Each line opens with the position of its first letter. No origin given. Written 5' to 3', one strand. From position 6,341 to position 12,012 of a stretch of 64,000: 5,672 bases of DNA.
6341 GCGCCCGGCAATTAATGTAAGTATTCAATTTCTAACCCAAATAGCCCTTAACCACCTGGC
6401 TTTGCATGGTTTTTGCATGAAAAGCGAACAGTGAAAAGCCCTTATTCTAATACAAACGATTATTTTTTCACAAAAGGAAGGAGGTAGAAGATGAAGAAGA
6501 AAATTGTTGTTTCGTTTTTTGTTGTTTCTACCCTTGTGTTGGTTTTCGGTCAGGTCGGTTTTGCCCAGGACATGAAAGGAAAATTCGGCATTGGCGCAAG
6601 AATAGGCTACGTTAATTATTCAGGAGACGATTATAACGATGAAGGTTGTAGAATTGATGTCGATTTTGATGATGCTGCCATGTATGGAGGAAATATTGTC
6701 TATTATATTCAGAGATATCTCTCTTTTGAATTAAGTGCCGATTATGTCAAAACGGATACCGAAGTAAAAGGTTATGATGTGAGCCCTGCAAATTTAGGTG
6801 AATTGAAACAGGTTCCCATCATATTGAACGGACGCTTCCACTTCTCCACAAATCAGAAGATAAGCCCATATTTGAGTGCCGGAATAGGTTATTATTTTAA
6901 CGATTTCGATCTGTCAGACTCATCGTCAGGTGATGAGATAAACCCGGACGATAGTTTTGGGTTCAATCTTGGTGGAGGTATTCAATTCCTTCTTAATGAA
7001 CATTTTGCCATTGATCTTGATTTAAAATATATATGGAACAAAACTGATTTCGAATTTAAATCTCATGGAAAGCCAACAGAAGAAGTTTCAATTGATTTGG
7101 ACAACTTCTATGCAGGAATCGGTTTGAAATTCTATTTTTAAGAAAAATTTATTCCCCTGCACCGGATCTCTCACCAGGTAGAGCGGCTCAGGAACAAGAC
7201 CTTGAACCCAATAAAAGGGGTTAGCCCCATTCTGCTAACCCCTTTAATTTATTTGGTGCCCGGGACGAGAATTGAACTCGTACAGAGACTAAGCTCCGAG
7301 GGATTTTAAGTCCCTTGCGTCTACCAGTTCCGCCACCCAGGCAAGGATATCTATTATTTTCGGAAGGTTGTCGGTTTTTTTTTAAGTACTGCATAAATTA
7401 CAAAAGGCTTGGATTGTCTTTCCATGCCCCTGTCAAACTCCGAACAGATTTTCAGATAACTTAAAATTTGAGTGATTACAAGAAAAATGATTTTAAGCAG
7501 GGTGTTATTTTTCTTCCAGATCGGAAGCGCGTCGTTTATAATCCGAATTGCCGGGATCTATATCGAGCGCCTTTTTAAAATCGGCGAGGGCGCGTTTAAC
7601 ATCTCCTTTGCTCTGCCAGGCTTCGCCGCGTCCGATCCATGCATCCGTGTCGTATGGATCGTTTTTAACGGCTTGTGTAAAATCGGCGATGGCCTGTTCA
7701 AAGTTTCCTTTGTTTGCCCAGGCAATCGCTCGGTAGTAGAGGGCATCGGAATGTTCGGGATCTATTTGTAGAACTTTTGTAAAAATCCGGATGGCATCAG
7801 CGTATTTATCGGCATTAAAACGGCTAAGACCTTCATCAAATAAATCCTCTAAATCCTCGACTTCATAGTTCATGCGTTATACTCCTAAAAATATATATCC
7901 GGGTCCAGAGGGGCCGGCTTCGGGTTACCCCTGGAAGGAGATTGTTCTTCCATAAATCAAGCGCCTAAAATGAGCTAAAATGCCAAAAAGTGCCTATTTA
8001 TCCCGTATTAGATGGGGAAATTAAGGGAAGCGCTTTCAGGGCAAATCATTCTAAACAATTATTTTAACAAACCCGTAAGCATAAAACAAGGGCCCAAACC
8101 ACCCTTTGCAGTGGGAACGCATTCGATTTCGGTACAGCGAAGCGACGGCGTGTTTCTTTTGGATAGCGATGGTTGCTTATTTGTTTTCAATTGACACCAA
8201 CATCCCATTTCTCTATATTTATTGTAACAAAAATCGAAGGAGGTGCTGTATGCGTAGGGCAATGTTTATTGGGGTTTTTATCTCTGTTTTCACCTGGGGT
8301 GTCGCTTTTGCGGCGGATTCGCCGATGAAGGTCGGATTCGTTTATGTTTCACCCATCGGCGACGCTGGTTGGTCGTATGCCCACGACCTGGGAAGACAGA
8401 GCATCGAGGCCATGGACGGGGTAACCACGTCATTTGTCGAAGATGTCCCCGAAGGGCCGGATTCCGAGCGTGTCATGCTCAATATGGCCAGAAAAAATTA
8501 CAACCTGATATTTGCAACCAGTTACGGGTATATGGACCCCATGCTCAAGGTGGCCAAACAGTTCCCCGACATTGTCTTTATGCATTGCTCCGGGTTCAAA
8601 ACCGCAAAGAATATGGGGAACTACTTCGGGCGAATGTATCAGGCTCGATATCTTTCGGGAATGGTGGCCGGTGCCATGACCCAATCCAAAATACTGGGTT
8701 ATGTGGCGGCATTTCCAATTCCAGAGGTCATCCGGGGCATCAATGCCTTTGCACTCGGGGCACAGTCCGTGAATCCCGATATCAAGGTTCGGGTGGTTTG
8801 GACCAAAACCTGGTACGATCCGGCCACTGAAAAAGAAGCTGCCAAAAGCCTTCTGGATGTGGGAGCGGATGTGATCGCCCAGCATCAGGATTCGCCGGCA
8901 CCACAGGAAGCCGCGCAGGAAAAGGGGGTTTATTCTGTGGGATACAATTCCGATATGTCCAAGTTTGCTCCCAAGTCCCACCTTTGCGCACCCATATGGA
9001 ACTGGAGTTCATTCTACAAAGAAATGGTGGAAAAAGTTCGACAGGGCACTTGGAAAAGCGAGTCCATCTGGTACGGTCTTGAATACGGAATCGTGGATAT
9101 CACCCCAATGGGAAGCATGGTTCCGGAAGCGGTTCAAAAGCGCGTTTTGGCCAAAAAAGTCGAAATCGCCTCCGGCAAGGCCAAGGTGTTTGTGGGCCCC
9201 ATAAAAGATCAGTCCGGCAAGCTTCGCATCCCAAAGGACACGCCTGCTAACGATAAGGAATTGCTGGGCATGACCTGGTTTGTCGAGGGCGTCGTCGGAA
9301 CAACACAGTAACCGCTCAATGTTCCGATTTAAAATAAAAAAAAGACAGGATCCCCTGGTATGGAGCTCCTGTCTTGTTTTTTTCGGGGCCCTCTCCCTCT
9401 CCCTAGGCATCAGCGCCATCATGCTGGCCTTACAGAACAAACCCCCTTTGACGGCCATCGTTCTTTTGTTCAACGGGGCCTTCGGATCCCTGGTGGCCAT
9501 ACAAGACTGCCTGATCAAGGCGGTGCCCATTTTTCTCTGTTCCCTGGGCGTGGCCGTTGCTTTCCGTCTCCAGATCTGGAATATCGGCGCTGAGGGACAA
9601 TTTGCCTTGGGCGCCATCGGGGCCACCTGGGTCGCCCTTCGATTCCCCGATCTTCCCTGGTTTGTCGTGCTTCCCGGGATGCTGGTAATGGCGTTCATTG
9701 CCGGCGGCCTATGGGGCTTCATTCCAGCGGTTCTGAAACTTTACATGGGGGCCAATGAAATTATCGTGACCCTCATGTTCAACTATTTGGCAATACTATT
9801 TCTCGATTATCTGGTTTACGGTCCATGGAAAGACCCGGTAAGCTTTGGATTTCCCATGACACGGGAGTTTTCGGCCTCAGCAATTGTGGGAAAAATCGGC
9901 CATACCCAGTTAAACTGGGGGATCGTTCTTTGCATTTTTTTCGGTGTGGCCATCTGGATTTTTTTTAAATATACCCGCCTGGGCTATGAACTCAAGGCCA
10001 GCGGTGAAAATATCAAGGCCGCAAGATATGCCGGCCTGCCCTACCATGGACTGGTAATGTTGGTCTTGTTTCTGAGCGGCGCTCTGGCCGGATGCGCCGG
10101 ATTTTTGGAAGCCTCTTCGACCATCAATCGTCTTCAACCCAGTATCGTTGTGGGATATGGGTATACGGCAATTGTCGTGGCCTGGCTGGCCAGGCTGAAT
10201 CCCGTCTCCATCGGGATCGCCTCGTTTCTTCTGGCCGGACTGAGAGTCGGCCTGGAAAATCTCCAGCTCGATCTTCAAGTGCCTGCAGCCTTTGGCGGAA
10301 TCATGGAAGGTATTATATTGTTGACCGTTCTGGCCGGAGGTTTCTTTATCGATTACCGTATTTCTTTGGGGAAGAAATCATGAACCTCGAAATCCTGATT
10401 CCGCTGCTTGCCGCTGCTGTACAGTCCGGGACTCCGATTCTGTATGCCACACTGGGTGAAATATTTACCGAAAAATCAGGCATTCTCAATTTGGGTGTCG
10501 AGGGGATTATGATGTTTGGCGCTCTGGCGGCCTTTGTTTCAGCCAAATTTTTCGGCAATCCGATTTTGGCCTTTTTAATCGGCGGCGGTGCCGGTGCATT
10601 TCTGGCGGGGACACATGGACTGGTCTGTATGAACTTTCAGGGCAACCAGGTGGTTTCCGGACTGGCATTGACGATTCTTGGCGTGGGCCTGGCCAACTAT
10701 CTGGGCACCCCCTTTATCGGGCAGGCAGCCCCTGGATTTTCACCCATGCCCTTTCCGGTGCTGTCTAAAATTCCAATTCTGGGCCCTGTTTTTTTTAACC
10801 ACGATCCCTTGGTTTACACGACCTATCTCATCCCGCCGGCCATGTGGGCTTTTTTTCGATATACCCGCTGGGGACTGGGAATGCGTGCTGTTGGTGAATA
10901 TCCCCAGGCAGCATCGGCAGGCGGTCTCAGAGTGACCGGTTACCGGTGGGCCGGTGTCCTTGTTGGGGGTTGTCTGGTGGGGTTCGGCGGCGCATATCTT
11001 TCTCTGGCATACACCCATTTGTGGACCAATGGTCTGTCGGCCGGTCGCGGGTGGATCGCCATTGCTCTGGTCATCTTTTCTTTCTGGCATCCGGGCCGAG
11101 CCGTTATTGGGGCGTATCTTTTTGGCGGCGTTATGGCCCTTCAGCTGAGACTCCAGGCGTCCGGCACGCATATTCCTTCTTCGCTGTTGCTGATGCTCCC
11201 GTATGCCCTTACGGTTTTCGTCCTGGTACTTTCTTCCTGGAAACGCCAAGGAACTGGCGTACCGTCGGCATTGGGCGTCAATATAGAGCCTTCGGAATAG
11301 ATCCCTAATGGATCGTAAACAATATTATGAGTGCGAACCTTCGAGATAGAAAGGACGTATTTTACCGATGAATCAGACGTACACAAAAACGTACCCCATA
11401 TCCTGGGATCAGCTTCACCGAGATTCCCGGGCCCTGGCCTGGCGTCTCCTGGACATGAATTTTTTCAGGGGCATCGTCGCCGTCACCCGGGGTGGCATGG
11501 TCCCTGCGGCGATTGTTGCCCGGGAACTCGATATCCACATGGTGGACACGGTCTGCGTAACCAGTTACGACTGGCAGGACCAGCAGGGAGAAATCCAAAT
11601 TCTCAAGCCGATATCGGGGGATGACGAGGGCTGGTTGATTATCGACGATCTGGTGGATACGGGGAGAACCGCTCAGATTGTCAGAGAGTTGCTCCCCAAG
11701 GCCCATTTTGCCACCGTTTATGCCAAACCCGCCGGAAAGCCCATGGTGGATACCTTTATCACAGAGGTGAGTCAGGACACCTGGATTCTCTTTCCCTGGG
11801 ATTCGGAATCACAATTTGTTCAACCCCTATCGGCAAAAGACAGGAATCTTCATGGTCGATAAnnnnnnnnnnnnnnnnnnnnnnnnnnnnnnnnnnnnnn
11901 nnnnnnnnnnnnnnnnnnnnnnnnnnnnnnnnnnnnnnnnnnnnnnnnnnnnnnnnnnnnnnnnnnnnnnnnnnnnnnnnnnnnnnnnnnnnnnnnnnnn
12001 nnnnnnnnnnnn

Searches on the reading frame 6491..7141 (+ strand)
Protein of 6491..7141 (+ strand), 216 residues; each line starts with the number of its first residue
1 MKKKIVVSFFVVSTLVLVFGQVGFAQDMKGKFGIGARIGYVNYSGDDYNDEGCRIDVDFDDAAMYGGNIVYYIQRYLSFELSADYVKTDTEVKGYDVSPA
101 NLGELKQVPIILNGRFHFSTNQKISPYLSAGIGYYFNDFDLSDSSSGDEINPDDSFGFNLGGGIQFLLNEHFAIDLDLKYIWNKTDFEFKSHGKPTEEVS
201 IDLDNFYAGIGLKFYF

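Call 47: search_protein_families(library=pfam, proteins=[window:6491-7141:+], max_evalue=0.0001)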
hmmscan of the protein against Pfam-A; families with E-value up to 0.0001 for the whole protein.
window:6491-7141:+ (216 aa): 4 families
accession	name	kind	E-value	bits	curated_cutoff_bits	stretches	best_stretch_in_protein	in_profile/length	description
PF13505.12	OMP_b-brl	-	2.1e-18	67.5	28.7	1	14-214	4-175/175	Outer membrane protein beta-barrel domain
PF03922.20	OmpW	-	2e-16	60.9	24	1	31-216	4-195/195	OmpW family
PF13568.12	OMP_b-brl_2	-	5.7e-06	26.9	27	0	132-214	15-97/175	Outer membrane protein beta-barrel domain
PF05736.17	OprF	-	1.2e-05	25.7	23.5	1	58-190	46-171/184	OprF membrane domain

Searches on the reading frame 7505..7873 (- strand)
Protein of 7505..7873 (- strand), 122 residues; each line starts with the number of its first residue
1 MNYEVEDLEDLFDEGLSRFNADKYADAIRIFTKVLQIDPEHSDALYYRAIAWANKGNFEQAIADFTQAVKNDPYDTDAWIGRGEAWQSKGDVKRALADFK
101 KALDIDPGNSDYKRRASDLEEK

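Call 47: search_protein_families(library=pfam, proteins=[window:7505-7873:-], max_evalue=0.0001)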
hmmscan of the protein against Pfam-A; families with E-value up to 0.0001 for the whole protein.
window:7505-7873:- (122 aa): 16 families
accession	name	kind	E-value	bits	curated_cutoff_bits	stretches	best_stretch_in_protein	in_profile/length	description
PF07719.23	TPR_2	-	1.3e-23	81.5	27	2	43-74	2-33/34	Tetratricopeptide repeat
PF00515.34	TPR_1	-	5.2e-23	80.3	27.8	2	77-109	2-34/34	Tetratricopeptide repeat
PF13432.12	TPR_16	-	7.1e-23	81.1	32.7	2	12-75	1-64/65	Tetratricopeptide repeat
PF14559.12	TPR_19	-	3.2e-15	56.6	25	1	21-75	4-58/68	Tetratricopeptide repeat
PF13371.12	TPR_9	-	1.4e-13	51.1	35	1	20-78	7-65/73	Tetratricopeptide repeat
PF13181.12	TPR_8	-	4.4e-12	45.6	25.7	0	77-108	2-33/34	Tetratricopeptide repeat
PF13414.12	TPR_11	-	4.8e-12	45.8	26.8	0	55-90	7-42/42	TPR repeat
PF13431.12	TPR_17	-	1.7e-11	43.9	24.4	0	31-63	2-34/34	Tetratricopeptide repeat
PF13174.12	TPR_6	-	4.5e-11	43.1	26.3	0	43-73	1-31/33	Tetratricopeptide repeat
PF13428.12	TPR_14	-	7.3e-11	42.1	23.5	0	55-84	14-43/44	Tetratricopeptide repeat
PF23914.1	TPR_CcmH_CycH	-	1.2e-08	35.3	42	0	69-113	43-87/158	Cytochrome c-type biogenesis protein H TPR domain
PF12895.13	ANAPC3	-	1.2e-06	29.1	27.2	0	22-72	3-52/82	Anaphase-promoting complex, cyclosome, subunit 3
PF13424.12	TPR_12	-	2.8e-06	27.8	30.1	0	17-70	12-73/77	Tetratricopeptide repeat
PF24575.1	TPR_Slam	-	1e-05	26.3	35.2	0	10-73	17-78/104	Surface lipoprotein assembly modifier, N-terminal TPR repeats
PF21545.3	T7SS_EccA1_N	-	1.8e-05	24.6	27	0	57-90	19-52/272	T7SS, ESX-1 secretion system protein EccA1, N-terminal domain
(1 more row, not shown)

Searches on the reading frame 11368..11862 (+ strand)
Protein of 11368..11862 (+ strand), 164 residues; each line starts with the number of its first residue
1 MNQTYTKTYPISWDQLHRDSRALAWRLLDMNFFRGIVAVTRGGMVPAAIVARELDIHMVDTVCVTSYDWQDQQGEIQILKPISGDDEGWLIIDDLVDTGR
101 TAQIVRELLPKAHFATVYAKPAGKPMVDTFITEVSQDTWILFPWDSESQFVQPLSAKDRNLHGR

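Call 47: search_protein_families(library=pfam, proteins=[window:11368-11862:+], max_evalue=0.0001)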
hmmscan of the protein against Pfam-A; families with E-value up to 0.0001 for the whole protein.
window:11368-11862:+ (164 aa): 1 family
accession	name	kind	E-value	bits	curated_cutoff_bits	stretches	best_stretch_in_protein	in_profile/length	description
PF00156.33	Pribosyltran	-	1.8e-17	63.5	26.3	1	12-148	1-155/158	Phosphoribosyl transferase domain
